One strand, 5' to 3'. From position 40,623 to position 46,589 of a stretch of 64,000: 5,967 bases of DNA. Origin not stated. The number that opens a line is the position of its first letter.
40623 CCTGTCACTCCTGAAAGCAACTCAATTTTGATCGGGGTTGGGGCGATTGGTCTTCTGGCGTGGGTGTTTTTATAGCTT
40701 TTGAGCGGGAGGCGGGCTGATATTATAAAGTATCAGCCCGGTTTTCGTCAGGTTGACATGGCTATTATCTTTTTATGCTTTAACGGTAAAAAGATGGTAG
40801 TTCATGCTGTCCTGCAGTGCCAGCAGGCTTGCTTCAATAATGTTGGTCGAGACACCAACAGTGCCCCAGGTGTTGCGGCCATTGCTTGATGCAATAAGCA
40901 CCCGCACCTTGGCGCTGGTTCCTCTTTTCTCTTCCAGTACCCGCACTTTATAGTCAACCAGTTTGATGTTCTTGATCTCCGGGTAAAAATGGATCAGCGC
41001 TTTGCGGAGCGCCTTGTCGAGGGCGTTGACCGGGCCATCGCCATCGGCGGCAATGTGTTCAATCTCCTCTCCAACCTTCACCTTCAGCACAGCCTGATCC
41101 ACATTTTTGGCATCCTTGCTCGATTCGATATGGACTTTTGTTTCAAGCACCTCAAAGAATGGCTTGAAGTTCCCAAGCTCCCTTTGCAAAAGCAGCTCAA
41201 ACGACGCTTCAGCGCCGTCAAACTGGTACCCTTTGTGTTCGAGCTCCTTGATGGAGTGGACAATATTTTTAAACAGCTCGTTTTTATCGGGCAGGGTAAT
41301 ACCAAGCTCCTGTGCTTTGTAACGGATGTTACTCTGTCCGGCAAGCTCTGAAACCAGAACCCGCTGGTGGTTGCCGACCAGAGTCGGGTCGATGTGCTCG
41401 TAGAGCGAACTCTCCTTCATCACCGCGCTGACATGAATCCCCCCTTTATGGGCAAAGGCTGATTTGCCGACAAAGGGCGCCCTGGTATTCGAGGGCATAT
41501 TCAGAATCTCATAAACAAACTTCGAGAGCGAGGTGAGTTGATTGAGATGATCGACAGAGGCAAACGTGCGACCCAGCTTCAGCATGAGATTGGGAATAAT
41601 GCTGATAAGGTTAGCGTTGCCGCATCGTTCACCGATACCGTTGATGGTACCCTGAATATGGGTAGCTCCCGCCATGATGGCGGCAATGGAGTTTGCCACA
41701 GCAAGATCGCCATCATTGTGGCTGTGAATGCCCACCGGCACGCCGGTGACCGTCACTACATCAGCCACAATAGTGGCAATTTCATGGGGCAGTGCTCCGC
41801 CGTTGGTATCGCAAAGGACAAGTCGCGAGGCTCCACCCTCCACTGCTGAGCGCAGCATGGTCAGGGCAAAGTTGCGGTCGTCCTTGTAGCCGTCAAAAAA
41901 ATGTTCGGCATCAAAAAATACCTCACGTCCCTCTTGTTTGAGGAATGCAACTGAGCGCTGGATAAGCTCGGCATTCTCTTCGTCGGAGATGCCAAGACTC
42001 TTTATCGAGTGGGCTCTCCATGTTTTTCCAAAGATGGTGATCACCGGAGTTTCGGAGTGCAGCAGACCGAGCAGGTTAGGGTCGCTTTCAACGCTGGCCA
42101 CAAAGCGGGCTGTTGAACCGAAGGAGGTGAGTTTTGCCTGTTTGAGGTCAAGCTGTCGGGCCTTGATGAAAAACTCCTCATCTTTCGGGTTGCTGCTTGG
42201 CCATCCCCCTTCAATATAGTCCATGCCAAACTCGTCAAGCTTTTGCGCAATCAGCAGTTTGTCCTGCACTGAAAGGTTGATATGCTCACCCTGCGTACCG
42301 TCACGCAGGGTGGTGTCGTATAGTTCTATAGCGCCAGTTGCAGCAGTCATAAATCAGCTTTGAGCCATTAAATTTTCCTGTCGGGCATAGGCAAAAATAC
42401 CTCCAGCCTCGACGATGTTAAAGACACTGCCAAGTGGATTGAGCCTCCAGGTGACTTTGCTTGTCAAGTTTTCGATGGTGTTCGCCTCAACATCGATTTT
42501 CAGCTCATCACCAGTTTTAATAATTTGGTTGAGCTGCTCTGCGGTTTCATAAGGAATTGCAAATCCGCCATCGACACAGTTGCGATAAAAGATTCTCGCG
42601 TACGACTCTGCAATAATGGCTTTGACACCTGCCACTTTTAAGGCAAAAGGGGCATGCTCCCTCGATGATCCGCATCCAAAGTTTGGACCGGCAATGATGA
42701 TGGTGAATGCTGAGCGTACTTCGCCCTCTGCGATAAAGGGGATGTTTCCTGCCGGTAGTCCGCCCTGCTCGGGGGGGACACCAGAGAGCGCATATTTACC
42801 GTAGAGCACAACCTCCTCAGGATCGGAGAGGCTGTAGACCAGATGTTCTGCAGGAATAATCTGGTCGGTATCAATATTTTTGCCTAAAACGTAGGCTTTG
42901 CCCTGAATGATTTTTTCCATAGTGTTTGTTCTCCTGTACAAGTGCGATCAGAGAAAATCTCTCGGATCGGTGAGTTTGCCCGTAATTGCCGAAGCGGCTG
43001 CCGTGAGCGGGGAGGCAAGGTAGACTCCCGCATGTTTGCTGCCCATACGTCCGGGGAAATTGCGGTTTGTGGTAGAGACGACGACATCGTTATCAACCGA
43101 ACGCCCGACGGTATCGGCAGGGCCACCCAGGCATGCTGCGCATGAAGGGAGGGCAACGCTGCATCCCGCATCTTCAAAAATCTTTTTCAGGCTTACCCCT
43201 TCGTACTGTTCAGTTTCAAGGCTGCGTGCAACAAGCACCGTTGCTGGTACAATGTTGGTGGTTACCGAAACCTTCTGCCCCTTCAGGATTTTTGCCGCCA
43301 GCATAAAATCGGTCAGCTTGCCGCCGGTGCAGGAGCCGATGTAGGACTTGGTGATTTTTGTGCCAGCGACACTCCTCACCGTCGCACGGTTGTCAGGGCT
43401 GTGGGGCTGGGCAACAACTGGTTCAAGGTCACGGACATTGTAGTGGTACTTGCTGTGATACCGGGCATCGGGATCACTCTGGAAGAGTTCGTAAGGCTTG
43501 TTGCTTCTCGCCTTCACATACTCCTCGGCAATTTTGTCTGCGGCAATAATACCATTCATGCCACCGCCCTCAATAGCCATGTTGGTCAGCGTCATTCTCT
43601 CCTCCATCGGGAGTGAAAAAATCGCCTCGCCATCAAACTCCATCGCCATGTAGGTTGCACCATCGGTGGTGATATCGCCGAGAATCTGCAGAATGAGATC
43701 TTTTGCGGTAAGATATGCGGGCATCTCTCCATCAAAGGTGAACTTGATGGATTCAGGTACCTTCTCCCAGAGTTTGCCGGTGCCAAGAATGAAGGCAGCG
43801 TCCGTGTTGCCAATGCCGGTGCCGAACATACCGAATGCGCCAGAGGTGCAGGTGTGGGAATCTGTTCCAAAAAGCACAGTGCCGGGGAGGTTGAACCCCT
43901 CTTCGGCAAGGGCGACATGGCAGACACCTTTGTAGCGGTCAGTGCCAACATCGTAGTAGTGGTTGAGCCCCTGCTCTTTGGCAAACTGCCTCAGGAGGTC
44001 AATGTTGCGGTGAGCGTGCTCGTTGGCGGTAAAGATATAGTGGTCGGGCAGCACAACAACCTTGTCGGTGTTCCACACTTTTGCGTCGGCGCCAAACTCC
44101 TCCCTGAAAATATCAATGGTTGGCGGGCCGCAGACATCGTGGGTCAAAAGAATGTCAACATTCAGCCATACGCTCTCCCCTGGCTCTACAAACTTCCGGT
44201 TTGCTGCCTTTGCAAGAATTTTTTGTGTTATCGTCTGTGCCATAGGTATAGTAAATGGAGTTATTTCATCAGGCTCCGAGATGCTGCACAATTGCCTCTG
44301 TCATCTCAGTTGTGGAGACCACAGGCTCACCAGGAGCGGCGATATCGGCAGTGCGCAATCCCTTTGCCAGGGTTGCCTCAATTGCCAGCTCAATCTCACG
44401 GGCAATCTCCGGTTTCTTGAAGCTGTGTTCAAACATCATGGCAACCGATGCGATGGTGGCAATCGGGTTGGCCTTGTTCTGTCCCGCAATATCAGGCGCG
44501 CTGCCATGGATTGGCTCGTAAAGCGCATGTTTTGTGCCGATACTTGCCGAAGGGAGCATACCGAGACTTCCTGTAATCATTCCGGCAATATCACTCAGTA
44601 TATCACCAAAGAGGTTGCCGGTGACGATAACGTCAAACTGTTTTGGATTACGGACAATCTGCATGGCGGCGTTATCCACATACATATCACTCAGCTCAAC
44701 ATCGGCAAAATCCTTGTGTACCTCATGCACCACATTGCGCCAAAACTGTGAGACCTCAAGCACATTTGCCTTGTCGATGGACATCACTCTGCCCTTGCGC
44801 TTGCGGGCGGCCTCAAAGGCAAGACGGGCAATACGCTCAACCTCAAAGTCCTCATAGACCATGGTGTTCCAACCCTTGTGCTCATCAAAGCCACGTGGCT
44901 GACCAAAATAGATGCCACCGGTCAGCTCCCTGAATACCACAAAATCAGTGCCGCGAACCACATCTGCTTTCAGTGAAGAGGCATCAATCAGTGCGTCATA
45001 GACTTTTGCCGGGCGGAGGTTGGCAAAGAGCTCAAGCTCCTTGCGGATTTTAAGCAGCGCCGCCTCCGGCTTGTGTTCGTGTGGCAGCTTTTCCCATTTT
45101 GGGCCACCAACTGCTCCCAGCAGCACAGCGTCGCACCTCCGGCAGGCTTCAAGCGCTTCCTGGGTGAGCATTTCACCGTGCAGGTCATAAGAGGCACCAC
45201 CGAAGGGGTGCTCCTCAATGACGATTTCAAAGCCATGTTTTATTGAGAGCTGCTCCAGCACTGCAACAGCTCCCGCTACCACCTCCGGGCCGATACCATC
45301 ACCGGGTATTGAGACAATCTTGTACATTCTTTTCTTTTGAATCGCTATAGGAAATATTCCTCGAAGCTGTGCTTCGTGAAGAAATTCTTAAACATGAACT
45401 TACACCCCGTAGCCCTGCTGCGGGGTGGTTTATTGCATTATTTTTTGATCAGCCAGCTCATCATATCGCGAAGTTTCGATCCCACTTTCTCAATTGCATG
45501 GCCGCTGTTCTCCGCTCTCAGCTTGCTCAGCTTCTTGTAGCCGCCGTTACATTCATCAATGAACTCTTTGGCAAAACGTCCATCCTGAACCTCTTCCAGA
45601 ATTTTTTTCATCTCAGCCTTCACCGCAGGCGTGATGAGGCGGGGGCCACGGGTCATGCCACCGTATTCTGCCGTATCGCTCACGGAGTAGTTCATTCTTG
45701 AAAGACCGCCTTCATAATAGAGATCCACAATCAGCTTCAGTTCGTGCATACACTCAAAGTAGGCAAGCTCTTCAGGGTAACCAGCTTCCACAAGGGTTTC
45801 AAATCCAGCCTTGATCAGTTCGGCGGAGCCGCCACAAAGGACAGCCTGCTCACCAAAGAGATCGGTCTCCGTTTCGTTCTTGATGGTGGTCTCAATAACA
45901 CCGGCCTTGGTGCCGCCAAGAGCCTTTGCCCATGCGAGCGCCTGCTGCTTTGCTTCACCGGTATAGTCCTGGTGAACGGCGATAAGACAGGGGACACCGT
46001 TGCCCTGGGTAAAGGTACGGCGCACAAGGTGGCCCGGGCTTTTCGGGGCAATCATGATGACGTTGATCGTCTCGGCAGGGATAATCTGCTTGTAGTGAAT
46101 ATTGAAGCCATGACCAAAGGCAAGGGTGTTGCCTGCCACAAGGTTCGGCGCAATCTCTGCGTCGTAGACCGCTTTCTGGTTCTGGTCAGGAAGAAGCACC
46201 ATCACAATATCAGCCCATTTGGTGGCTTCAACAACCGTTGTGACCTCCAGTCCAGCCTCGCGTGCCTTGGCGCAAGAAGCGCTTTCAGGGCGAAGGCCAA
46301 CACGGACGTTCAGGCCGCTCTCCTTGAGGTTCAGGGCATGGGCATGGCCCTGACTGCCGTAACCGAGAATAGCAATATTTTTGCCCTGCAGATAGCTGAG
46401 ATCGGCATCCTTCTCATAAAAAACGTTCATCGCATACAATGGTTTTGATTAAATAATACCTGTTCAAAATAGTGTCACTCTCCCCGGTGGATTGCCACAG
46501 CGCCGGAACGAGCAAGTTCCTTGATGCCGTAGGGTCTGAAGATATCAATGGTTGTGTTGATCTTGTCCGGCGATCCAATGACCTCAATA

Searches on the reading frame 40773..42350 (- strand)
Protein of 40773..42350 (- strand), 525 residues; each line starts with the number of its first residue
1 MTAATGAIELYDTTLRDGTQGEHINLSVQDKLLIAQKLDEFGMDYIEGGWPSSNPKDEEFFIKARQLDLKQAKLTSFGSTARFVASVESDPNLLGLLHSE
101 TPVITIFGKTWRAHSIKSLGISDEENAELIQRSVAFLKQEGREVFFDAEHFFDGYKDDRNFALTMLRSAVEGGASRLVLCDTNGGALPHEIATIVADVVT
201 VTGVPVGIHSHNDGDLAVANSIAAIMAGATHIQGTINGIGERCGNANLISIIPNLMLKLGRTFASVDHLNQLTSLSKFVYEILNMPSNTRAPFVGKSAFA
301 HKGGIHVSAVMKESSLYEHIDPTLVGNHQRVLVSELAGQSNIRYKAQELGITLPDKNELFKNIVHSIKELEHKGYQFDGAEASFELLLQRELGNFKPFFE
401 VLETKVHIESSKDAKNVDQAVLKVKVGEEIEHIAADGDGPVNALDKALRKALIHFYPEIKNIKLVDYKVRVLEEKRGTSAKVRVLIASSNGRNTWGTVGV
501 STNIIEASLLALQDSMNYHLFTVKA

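Call 16: search_protein_families(library=pfam, proteins=[window:40773-42350:-], max_evalue=0.001)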
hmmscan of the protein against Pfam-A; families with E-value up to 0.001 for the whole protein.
window:40773-42350:- (525 aa): 3 families
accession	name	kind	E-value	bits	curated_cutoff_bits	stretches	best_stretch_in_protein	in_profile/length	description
PF00682.25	HMGL-like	-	1.4e-42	146.4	29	1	8-277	2-258/260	HMGL-like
PF08502.15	LeuA_dimer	-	2.6e-27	95.7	24.9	1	380-519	3-130/131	LeuA allosteric (dimerisation) domain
PF22617.1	HCS_D2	-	4.7e-17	62.6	27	1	294-373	2-80/82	Homocitrate synthase post-HMGL domain-like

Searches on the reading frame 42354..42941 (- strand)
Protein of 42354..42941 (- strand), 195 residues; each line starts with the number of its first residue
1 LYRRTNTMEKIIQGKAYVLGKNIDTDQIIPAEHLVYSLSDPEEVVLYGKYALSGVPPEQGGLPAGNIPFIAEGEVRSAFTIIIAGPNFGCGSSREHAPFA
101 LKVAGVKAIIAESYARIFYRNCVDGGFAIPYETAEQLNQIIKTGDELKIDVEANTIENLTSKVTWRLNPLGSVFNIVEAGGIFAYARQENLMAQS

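Call 16: search_protein_families(library=pfam, proteins=[window:42354-42941:-], max_evalue=0.001)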
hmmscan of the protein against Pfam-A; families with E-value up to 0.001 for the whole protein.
window:42354-42941:- (195 aa): 1 family
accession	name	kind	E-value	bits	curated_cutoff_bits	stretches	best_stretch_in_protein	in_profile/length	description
PF00694.25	Aconitase_C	-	4.6e-19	69.5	22.8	1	80-126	76-122/131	Aconitase C-terminal domain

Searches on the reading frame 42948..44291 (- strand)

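Call 16: search_protein_families(library=pfam, proteins=[window:42948-44291:-], max_evalue=0.001)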
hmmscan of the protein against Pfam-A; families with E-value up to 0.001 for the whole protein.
window:42948-44291:- (447 aa): 1 family
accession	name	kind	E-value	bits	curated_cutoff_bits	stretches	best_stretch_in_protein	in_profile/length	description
PF00330.25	Aconitase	-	4.9e-87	293.3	28.7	2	24-308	2-306/463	Aconitase family (aconitate hydratase)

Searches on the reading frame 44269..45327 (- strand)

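Call 16: search_protein_families(library=pfam, proteins=[window:44269-45327:-], max_evalue=0.001)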
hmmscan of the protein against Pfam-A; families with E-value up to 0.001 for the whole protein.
window:44269-45327:- (352 aa): 1 family
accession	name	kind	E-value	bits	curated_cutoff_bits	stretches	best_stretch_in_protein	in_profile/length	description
PF00180.25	Iso_dh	-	2e-138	461.9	27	1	3-346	1-348/348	Isocitrate/isopropylmalate dehydrogenase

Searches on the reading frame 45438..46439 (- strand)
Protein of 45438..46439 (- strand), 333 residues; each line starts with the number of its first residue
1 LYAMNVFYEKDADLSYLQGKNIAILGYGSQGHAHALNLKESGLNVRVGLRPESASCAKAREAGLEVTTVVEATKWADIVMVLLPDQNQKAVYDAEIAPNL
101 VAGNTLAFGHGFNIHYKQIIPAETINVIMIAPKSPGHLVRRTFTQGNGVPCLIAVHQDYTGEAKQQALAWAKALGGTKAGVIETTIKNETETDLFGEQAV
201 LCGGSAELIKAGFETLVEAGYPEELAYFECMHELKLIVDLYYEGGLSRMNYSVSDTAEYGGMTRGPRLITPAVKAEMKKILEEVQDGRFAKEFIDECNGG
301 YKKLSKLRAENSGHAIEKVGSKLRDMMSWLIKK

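Call 16: search_protein_families(library=pfam, proteins=[window:45438-46439:-], max_evalue=0.001)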
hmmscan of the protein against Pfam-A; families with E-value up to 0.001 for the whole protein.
window:45438-46439:- (333 aa): 5 families
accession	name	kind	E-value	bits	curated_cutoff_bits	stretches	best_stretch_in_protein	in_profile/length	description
PF07991.19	KARI_N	-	1.8e-75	252.5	20.6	1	17-180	2-165/165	Acetohydroxy acid isomeroreductase, NADPH-binding domain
PF01450.25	KARI_C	-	4.6e-62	209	29.1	1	187-329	2-144/144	Ketol-acid reductoisomerase, C-terminal domain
PF03807.23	F420_oxidored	-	1e-06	29.6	21.6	1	22-94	2-78/94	NADP oxidoreductase coenzyme F420-dependent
PF02826.25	2-Hacid_dh_C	-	1.2e-06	28.4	25.1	1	13-88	30-104/178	D-isomer specific 2-hydroxyacid dehydrogenase, NAD binding domain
PF03446.21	NAD_binding_2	-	0.00011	22.7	21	1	21-106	1-89/161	NAD binding domain of 6-phosphogluconate dehydrogenase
